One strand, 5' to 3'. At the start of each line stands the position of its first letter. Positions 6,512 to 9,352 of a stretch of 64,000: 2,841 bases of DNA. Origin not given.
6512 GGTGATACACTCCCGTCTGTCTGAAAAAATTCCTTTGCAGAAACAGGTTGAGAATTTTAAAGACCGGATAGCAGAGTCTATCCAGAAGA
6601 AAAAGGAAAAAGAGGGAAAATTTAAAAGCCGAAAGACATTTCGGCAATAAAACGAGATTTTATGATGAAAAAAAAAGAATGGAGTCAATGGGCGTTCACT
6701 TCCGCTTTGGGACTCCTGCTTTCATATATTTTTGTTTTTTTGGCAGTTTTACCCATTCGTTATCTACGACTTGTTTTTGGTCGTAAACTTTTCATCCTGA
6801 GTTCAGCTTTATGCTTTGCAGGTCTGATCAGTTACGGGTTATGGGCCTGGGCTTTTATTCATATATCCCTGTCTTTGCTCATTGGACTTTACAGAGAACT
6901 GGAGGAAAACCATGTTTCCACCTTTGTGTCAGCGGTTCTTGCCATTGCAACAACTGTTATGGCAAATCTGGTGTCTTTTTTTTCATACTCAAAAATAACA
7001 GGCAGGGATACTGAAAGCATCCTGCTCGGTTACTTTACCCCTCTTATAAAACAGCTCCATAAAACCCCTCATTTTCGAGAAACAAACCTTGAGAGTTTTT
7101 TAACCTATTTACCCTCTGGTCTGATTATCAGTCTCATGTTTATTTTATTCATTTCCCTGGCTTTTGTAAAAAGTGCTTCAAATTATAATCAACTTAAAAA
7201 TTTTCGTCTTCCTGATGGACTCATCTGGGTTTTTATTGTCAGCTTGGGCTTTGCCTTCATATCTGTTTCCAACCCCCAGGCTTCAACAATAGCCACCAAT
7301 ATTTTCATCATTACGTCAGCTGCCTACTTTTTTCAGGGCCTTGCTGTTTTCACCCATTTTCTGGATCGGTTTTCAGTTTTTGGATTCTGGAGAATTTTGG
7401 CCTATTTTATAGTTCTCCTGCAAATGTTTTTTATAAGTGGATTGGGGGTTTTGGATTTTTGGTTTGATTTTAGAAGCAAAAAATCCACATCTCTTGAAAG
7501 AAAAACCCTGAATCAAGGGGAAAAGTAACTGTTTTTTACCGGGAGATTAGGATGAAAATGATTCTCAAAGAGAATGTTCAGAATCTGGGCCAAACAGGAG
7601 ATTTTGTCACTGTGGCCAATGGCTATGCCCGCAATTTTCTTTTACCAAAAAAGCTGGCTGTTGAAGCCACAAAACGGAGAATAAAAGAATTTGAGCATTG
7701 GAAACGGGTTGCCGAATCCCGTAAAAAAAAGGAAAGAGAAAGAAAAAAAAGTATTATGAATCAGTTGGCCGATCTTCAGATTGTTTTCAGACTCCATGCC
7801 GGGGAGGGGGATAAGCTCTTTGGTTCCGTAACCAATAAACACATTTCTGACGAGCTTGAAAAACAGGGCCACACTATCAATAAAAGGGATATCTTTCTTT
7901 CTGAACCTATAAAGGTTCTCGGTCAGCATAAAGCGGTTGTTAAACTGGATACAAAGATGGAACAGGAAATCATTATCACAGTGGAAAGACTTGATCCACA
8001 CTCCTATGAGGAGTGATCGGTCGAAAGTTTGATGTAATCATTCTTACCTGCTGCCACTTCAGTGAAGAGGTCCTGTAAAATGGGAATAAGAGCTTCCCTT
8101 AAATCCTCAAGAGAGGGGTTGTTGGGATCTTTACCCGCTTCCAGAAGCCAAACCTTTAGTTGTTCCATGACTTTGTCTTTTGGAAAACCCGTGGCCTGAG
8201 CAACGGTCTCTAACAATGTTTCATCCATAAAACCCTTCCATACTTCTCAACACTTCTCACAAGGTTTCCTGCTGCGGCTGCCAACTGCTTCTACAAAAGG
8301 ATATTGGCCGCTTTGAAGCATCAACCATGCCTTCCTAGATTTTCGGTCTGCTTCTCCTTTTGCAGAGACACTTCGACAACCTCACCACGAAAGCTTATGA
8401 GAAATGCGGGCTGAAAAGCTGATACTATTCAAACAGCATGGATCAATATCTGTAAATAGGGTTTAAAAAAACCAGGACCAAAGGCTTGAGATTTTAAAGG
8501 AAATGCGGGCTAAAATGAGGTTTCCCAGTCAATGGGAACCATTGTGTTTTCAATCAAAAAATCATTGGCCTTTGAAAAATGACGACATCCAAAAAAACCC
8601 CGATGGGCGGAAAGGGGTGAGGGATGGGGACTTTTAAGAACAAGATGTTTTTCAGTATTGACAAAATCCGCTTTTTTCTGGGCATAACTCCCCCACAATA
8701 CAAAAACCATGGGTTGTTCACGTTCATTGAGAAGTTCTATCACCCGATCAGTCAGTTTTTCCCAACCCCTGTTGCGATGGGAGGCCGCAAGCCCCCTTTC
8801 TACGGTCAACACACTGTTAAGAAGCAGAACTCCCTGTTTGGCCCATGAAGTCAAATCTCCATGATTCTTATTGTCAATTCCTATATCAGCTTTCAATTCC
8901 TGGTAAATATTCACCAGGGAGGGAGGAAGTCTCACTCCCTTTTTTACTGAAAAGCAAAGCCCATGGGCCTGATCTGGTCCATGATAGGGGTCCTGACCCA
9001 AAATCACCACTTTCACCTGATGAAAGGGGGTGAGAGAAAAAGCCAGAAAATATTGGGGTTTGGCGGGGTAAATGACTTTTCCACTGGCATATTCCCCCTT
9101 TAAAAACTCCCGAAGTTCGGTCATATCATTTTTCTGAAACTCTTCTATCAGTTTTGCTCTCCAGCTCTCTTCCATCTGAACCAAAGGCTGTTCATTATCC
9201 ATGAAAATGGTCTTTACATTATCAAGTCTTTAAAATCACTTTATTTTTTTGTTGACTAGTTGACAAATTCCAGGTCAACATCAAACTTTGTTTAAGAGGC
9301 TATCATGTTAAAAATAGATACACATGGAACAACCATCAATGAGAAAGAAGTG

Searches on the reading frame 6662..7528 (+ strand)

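Call 62: search_protein_families(library=pfam, proteins=[window:6662-7528:+], max_evalue=0.001)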
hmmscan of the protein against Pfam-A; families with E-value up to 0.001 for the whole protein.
window:6662-7528:+ (288 aa): 1 family
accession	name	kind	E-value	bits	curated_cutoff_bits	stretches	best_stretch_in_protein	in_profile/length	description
PF09991.14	DUF2232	-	6.5e-16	58.8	27.8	1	20-265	16-289/290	Predicted membrane protein (DUF2232)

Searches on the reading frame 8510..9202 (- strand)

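Call 62: search_protein_families(library=pfam, proteins=[window:8510-9202:-], max_evalue=0.001)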
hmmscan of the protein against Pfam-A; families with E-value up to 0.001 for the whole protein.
window:8510-9202:- (230 aa): 1 family
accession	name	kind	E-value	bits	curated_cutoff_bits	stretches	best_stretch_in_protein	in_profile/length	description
PF03167.25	UDG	-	1.8e-19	70.6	24.3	1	58-216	4-140/141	Uracil DNA glycosylase superfamily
